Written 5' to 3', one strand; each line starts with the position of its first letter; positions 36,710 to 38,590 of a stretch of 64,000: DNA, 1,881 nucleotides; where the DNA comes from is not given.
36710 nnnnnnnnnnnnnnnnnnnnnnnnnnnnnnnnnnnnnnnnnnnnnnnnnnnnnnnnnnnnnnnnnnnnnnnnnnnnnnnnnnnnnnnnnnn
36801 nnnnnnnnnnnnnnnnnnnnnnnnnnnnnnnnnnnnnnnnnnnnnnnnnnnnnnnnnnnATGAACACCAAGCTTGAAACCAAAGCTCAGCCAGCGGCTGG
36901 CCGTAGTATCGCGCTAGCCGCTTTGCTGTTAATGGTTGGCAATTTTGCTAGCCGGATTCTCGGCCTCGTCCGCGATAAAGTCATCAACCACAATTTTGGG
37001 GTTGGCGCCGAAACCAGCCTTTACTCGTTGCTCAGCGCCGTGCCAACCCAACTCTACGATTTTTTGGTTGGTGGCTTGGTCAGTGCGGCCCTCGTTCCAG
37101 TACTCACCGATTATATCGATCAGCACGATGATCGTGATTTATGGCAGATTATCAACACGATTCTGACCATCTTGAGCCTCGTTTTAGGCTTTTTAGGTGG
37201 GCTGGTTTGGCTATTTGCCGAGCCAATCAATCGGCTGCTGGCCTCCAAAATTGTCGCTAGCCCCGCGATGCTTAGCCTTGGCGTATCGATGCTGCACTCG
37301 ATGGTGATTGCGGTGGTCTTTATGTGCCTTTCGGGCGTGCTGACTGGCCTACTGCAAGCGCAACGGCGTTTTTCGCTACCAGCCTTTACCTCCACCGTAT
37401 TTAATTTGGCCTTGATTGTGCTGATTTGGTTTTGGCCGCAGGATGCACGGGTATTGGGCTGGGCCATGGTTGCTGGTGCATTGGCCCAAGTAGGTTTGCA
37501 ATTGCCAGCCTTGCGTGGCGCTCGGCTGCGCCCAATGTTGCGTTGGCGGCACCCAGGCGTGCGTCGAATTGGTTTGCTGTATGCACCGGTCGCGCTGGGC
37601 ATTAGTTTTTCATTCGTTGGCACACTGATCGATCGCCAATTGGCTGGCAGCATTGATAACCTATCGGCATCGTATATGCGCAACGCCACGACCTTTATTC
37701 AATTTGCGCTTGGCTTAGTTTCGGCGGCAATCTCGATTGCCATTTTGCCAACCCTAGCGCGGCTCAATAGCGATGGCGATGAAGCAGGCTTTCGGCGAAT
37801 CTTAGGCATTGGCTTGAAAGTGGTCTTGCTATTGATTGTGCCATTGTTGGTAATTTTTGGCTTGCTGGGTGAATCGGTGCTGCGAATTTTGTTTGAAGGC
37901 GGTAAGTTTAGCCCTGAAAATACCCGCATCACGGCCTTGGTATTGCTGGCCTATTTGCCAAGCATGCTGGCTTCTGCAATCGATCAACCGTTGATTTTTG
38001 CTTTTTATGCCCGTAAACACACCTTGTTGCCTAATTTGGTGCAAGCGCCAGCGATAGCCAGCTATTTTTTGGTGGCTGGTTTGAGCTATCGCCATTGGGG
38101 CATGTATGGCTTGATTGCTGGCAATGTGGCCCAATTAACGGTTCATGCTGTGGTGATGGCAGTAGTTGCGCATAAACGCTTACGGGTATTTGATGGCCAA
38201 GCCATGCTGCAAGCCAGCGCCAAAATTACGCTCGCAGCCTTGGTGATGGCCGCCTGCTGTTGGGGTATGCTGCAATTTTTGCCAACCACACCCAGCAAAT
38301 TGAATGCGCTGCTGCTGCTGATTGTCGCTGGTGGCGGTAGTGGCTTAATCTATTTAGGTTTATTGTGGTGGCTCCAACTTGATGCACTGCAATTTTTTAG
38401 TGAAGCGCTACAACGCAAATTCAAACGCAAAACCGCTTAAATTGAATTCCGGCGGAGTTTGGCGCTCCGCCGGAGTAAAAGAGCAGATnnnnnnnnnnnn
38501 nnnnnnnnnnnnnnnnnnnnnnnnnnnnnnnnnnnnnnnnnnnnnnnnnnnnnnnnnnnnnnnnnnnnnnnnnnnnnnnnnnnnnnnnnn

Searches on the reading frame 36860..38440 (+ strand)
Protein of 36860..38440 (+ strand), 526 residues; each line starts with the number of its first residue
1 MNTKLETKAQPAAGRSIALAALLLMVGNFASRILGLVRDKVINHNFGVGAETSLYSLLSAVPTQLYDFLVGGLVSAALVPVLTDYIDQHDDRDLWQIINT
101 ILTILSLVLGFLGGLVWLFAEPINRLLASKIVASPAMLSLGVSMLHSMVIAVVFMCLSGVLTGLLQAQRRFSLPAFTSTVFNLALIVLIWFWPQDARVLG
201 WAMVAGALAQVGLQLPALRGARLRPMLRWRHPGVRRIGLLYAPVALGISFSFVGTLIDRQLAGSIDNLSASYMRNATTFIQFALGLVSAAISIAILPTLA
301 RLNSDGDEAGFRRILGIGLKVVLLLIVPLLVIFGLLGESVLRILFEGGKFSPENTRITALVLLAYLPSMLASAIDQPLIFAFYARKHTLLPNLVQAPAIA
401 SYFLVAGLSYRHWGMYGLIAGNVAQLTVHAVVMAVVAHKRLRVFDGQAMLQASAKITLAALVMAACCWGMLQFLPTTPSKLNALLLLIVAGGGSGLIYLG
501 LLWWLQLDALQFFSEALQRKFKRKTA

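Call 50: search_protein_families(library=pfam, proteins=[window:36860-38440:+], max_evalue=0.001)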
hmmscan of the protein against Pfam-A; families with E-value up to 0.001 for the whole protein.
window:36860-38440:+ (526 aa): 2 families
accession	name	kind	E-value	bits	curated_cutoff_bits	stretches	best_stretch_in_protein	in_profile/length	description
PF03023.19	MurJ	-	2.9e-66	224.4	27.4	1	42-475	1-437/451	Lipid II flippase MurJ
PF01554.23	MatE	-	1.2e-07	32.1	24.9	1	71-189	45-159/161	MatE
